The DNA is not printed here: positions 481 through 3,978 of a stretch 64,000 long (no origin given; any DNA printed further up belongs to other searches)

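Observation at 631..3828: Self-sufficient nitric-oxide synthase with two N-terminal cyclic-nucleotide-binding domains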

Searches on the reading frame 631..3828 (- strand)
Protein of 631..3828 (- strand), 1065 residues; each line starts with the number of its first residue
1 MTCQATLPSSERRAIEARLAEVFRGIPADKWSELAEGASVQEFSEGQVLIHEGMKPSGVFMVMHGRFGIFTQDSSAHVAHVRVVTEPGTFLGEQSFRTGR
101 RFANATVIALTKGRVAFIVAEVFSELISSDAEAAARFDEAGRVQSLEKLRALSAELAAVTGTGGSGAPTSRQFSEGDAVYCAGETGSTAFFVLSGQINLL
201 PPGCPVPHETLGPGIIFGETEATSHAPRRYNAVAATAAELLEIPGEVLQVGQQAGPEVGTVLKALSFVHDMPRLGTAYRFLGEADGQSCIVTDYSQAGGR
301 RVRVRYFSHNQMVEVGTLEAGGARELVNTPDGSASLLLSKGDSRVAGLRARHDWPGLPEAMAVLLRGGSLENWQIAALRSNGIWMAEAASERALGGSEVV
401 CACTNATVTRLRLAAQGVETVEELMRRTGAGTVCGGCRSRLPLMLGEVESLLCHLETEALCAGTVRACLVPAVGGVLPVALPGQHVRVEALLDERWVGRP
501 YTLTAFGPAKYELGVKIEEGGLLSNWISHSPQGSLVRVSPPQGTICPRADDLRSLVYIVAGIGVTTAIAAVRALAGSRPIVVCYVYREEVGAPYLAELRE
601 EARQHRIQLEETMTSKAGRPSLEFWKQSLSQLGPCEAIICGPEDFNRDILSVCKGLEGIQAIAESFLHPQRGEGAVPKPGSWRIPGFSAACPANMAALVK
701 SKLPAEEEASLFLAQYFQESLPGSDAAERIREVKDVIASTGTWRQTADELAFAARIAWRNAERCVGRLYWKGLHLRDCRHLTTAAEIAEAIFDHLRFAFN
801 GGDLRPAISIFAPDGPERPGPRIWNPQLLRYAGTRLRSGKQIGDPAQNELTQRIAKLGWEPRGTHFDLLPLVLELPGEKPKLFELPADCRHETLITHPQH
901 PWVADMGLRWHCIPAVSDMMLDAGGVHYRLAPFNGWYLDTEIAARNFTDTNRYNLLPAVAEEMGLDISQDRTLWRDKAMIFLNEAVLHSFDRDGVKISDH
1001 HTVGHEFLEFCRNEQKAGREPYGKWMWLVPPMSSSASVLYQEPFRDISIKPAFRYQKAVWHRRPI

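Call 3: search_protein_families(library=pfam, proteins=[window:631-3828:-], max_evalue=1)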
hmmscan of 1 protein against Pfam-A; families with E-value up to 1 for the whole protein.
window:631-3828:- (1065 aa): 4 families
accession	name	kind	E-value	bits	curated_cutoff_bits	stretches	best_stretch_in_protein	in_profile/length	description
PF02898.20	NO_synthase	-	6.1e-139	463.4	22.7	1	707-1060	7-361/362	Nitric oxide synthase, oxygenase domain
PF00027.35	cNMP_binding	-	1.2e-27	96.1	27.5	2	41-129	2-88/89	Cyclic nucleotide-binding domain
PF04324.20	Fer2_BFD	-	2.3e-09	37.9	26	1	399-441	1-44/50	BFD-like [2Fe-2S] binding domain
PF00970.30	FAD_binding_6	-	9.6e-05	23.1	21.1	1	481-545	31-97/99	Oxidoreductase FAD-binding domain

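Call 4: search_protein_families(library=ncbifam, proteins=[window:631-3828:-], max_evalue=1)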
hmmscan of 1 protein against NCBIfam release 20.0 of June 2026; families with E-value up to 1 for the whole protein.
window:631-3828:- (1065 aa): 15 families
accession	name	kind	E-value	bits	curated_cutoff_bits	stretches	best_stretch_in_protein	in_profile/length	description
NF009805.0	PRK13289.1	equivalog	8.9e-11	41.3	432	1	469-586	174-296/399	NO-inducible flavohemoprotein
NF041163.2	encap_f2b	equivalog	1.5e-10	40.8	400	1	22-151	78-207/450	family 2B encapsulin nanocompartment shell protein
TIGR02160.1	PA_CoA_Oxy5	hypoth_equivalog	8e-08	31.5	420.8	1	482-574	35-131/352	1,2-phenylacetyl-CoA epoxidase subunit PaaE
NF007964.0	PRK10684.1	equivalog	3.7e-06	26.1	383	1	499-669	55-240/333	NADH oxidoreductase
TIGR03896.1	cyc_nuc_ocin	subfamily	1.5e-05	24.5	161.05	1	39-137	9-109/317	bacteriocin-type transport-associated protein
TIGR02374.1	nitri_red_nirB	equivalog_domain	2.8e-05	22.7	578.35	1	390-462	409-482/794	nitrite reductase large subunit NirB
NF058606.1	GlBtMonoRdsGbcB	equivalog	0.00062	18.8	500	1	479-572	42-138/362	glycine betaine monooxygenase reductase subunit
NF008732.0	PRK11753.1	equivalog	0.0013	18.2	266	1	37-134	22-118/214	cAMP-activated global transcriptional regulator CRP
NF011565.0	PRK14989.1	subfamily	0.0022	16.1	883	1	393-438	417-463/847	nitrite reductase large subunit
NF058543.1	ActPatMycb56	equivalog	0.0025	16.7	460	1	21-112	2-90/317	acetyltransferase Pat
NF006901.0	PRK09392.1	equivalog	0.0031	16.9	211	1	18-133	10-122/236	transcriptional activator FtrB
NF045803.1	MethMoxFADbindMmoC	equivalog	0.0048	15.7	500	1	482-576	142-237/343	aromatic/alkene monooxygenase hydroxylase FAD-binding subunit MmoC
TIGR03678.1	het_cyc_patell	subfamily_domain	0.095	13.1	39.6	1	585-602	14-33/34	microcyclamide/patellamide family RiPP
NF008176.1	PRK10923.1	equivalog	0.21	10.2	620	1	743-850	326-429/469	nitrogen regulation protein NR(I)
NF007707.0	PRK10402.1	subfamily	0.29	10.7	180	1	36-93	29-85/226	transcriptional regulator YeiL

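Call 5: find_homologous_proteins(query=window:631-3828:-, max_evalue=1e-10)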
Query window:631-3828:- (1065 aa): 43 proteins with E <= 1e-10 among 8000 candidates.
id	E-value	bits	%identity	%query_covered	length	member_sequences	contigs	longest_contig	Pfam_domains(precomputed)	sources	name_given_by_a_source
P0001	0.0e+0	2301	94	100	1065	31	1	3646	PF02898.21,PF04324.21,PF00027.36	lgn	-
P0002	0.0e+0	1802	74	99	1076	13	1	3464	PF02898.21,PF04324.21,PF00027.36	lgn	-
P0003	0.0e+0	1798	73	99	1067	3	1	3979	PF02898.21,PF04324.21,PF00027.36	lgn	-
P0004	0.0e+0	1614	66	99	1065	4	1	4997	PF02898.21,PF04324.21,PF00027.36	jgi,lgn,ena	-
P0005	0.0e+0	1599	65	100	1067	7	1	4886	PF02898.21,PF04324.21,PF00027.36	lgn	-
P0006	0.0e+0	1573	63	100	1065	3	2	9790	PF02898.21,PF04324.21,PF00027.36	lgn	-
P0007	0.0e+0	1567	63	100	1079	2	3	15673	PF02898.21,PF04324.21,PF00027.36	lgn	-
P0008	0.0e+0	1566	64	99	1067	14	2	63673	PF02898.21,PF04324.21,PF00027.36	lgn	-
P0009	0.0e+0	1560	64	98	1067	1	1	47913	PF02898.21,PF04324.21,PF00027.36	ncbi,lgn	-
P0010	0.0e+0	1556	64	98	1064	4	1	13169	PF02898.21,PF04324.21,PF00027.36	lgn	-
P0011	0.0e+0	1554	63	99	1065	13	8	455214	PF02898.21,PF04324.21,PF00027.36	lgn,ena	-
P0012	0.0e+0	1521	64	98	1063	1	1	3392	PF02898.21,PF04324.21,PF00027.36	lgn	-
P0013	0.0e+0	1514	63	98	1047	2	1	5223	PF02898.21,PF04324.21,PF00027.36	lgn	-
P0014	0.0e+0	1509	67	89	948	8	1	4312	PF02898.21,PF04324.21,PF00027.36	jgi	jgi:nitric-oxide synthase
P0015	0.0e+0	1509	62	98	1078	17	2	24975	PF02898.21,PF04324.21,PF00027.36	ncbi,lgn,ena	-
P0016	0.0e+0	1501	63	98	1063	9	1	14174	PF02898.21,PF04324.21,PF00027.36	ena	-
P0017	0.0e+0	1495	62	98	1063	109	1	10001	PF02898.21,PF04324.21,PF00027.36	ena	-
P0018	0.0e+0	1483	61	100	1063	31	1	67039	PF02898.21,PF04324.21,PF00027.36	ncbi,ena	-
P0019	0.0e+0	1473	62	97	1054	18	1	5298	PF02898.21,PF04324.21,PF00027.36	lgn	-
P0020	0.0e+0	1458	62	97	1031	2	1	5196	PF02898.21,PF04324.21,PF00027.36,PF00970.31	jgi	jgi:nitric-oxide synthase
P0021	0.0e+0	1457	61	99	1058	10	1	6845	PF02898.21,PF04324.21,PF00027.36,PF00970.31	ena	-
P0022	0.0e+0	1453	61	98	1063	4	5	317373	PF02898.21,PF04324.21,PF00027.36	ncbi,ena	-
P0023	0.0e+0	1262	54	98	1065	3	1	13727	PF02898.21,PF04324.21,PF00027.36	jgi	jgi:nitric-oxide synthase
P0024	0.0e+0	1251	54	98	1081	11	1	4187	PF02898.21,PF04324.21,PF00027.36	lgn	-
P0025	0.0e+0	1246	54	99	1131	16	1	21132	PF02898.21,PF04324.21,PF00027.36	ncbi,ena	-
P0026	0.0e+0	1238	53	99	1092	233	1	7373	PF02898.21,PF04324.21,PF00027.36,PF00970.31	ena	-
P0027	0.0e+0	1233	53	99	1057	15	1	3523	PF02898.21,PF04324.21,PF00027.36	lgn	-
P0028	0.0e+0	1232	54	98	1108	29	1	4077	PF02898.21,PF04324.21,PF00027.36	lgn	-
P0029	0.0e+0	1201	52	98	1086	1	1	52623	PF02898.21,PF04324.21,PF00027.36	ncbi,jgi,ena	-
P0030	0.0e+0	1201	52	99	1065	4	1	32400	PF02898.21,PF04324.21,PF00027.36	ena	-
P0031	0.0e+0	1198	53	99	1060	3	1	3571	PF02898.21,PF04324.21,PF00027.36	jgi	jgi:nitric-oxide synthase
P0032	0.0e+0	1194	52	98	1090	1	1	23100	PF02898.21,PF04324.21,PF00027.36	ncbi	ncbi:MAG: nitric-oxide synthase, bacterial [Planctomycetota bacterium]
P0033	0.0e+0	1184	52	99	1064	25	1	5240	PF02898.21,PF04324.21,PF00027.36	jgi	jgi:nitric-oxide synthase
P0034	0.0e+0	1179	53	99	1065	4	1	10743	PF02898.21,PF04324.21,PF00027.36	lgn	-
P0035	0.0e+0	1168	51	98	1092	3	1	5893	PF02898.21,PF04324.21,PF00027.36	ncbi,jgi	ncbi:MAG: hypothetical protein RLZZ458_2722 [Planctomycetota bacterium]|jgi:nitric oxide synthase ox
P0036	0.0e+0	1149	50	98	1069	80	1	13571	PF02898.21,PF04324.21,PF00027.36,PF00970.31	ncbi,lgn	-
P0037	0.0e+0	1138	51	99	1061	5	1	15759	PF02898.21,PF04324.21,PF00027.36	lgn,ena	-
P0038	0.0e+0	1131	50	99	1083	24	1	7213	PF02898.21,PF04324.21,PF00027.36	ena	-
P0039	0.0e+0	1118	52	99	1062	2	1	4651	PF02898.21,PF04324.21,PF00027.36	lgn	-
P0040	0.0e+0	1118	49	98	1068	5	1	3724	PF02898.21,PF04324.21,PF00027.36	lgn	-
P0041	0.0e+0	1037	68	65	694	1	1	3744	PF04324.21,PF00027.36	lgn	-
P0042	0.0e+0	1023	55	76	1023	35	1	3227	PF02898.21,PF04324.21,PF00027.36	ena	-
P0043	8.8e-190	651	42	72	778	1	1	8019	PF02898.21,PF04324.21,PF00027.36,PF00970.31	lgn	-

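Call 21: find_encoding_contigs(protein=window:631-3828:-, flank=10000, max_places=4)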
Protein window:631-3828:- (1065 aa): 13 contigs read that carry it; 4 places shown.
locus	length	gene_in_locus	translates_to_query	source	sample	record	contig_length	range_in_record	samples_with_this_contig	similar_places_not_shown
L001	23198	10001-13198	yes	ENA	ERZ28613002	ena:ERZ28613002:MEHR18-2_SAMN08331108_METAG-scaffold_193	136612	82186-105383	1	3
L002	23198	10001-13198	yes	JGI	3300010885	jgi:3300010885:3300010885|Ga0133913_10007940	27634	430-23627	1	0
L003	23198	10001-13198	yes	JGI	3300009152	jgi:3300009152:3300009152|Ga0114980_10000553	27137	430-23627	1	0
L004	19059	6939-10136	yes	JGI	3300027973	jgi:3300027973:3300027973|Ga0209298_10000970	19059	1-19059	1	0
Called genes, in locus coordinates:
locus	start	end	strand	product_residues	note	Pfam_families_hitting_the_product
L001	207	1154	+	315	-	PF00135:COesterase (weak), PF20434:BD-FAE, PF07859:Abhydrolase_3 (weak)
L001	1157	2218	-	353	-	-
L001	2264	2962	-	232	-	PF04298:Zn_peptidase_2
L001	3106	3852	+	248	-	-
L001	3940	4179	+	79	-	PF00550:PP-binding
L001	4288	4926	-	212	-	-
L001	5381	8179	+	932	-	PF02739:5_3_exonuc_N, PF01367:5_3_exonuc, PF01612:DNA_pol_A_exo1, PF00476:DNA_pol_A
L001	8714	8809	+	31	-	-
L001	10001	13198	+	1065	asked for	PF00027:cNMP_binding, PF04324:Fer2_BFD, PF02898:NO_synthase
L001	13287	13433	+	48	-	-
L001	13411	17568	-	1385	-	PF06283:ThuA (weak), PF23500:DUF7133, PF00034:Cytochrom_C, PF13442:Cytochrome_CBB3 (weak)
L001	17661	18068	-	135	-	PF02082:Rrf2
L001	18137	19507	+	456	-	PF00158:Sigma54_activat (faint), PF05496:RuvB_N, PF13191:AAA_16 (faint), PF00004:AAA, PF07728:AAA_5, PF13173:AAA_14, PF16193:AAA_assoc_2, PF12002:MgsA_C, +1 more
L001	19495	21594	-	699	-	PF00069:Pkinase, PF07714:PK_Tyr_Ser-Thr (weak)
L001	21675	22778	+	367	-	PF00005:ABC_tran, PF13304:AAA_21 (faint), PF08402:TOBE_2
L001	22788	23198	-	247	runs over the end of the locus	-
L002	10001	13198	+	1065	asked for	PF00027:cNMP_binding, PF04324:Fer2_BFD, PF02898:NO_synthase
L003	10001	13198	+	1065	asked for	PF00027:cNMP_binding, PF04324:Fer2_BFD, PF02898:NO_synthase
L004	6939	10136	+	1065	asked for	PF00027:cNMP_binding, PF04324:Fer2_BFD, PF02898:NO_synthase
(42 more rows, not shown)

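Call 22: find_encoding_contigs(protein=P0011, flank=8000, max_places=3)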
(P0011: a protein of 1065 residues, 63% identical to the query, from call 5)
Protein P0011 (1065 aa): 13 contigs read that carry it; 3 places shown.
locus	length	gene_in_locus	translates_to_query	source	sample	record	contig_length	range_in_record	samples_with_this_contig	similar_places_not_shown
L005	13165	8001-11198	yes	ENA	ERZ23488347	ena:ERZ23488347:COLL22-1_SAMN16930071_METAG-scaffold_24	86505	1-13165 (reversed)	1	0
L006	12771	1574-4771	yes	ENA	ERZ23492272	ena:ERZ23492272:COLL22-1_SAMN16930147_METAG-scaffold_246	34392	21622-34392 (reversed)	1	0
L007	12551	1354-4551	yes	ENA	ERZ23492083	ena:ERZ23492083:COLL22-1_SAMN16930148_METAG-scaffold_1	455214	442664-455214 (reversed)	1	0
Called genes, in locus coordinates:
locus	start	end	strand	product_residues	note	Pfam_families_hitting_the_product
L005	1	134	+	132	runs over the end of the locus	PF01245:Ribosomal_L19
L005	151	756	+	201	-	PF01351:RNase_HII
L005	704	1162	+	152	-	PF02021:UPF0102, PF08378:NERD (weak)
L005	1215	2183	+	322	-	PF00579:tRNA-synt_1b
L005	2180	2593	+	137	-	PF13664:DUF4149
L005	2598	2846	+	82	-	PF04845:PurA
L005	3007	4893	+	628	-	PF00933:Glyco_hydro_3, PF01915:Glyco_hydro_3_C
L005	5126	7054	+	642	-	PF13667:ThiC-associated, PF01964:ThiC_Rad_SAM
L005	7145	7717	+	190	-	-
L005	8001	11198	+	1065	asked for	PF00027:cNMP_binding, PF04324:Fer2_BFD (weak), PF02898:NO_synthase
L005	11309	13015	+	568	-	PF28550:DUF8436, PF00890:FAD_binding_2 (faint), PF01134:GIDA (faint), PF03486:HI0933_like (faint), PF07992:Pyr_redox_2 (faint), PF12831:FAD_oxidored (faint), PF01266:DAO, PF21688:FAD-depend_C, +2 more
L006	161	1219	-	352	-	PF00589:Phage_integrase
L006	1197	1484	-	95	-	-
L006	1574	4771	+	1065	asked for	PF00027:cNMP_binding, PF04324:Fer2_BFD (weak), PF02898:NO_synthase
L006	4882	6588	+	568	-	PF28550:DUF8436, PF00890:FAD_binding_2 (faint), PF01134:GIDA (faint), PF03486:HI0933_like (faint), PF07992:Pyr_redox_2 (faint), PF12831:FAD_oxidored (faint), PF01266:DAO, PF21688:FAD-depend_C, +2 more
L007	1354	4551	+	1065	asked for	PF00027:cNMP_binding, PF04324:Fer2_BFD (weak), PF02898:NO_synthase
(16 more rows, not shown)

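Call 25: find_encoding_contigs(protein=P0022, flank=8000, max_places=2)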
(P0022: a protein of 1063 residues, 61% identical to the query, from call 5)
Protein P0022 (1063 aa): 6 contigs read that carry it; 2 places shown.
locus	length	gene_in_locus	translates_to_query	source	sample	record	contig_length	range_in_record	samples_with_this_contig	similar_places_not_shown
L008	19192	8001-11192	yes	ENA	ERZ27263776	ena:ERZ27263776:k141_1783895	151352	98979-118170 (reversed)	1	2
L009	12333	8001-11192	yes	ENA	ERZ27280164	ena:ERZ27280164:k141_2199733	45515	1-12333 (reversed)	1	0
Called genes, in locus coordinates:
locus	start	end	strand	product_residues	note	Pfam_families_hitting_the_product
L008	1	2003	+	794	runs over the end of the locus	PF08487:VIT, PF00092:VWA, PF13519:VWA_2, PF13768:VWA_3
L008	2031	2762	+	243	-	PF00753:Lactamase_B, PF23023:Anti-Pycsar_Apyc1 (weak), PF12706:Lactamase_B_2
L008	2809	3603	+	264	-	PF08867:FRG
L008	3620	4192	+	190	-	PF13271:DUF4062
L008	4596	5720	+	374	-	-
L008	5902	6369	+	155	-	-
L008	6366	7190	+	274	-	PF01145:Band_7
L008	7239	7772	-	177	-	PF00665:rve, PF13683:rve_3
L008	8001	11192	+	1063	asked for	PF00027:cNMP_binding, PF04324:Fer2_BFD, PF02898:NO_synthase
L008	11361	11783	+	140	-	-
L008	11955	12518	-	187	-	-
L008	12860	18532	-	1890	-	PF07679:I-set (faint), PF13927:Ig_3 (faint), PF05345:He_PIG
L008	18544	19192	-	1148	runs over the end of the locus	-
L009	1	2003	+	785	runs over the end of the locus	PF08487:VIT, PF00092:VWA, PF13519:VWA_2, PF13768:VWA_3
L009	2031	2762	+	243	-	PF00753:Lactamase_B, PF23023:Anti-Pycsar_Apyc1 (weak), PF12706:Lactamase_B_2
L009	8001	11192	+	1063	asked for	PF00027:cNMP_binding, PF04324:Fer2_BFD, PF02898:NO_synthase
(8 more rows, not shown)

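Call 26: find_encoding_contigs(protein=P0029, flank=8000, max_places=2)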
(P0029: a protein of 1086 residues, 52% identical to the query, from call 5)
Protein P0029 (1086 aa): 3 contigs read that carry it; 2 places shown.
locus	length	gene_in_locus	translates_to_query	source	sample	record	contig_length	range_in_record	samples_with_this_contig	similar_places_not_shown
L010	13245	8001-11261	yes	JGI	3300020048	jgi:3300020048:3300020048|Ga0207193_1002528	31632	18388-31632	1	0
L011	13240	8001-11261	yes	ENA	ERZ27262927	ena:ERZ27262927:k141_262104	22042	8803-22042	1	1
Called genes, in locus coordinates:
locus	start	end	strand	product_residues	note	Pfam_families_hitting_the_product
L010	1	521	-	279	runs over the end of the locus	PF01553:Acyltransferase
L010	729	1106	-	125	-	PF11325:DUF3127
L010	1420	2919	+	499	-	-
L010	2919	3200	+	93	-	-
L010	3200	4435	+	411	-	PF13649:Methyltransf_25 (weak), PF18096:Thump_like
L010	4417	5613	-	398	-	PF00515:TPR_1 (faint), PF07719:TPR_2 (faint), PF13424:TPR_12 (faint), PF13428:TPR_14 (faint), PF13174:TPR_6 (faint), PF13414:TPR_11 (faint), PF13432:TPR_16 (weak), PF14559:TPR_19 (weak)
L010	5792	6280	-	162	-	PF13620:CarboxypepD_reg (faint)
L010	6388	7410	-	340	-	PF07963:N_methyl (weak), PF07596:SBP_bac_10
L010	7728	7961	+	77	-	-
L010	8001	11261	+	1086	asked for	PF00027:cNMP_binding, PF04324:Fer2_BFD, PF02898:NO_synthase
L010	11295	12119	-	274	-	PF00528:BPD_transp_1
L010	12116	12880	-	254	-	PF00005:ABC_tran, PF13304:AAA_21 (faint)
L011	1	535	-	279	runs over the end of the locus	PF01553:Acyltransferase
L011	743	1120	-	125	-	PF11325:DUF3127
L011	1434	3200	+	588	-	PF16697:Yop-YscD_cpl, PF00498:FHA, PF00211:Guanylate_cyc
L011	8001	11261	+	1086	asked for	PF00027:cNMP_binding, PF04324:Fer2_BFD, PF02898:NO_synthase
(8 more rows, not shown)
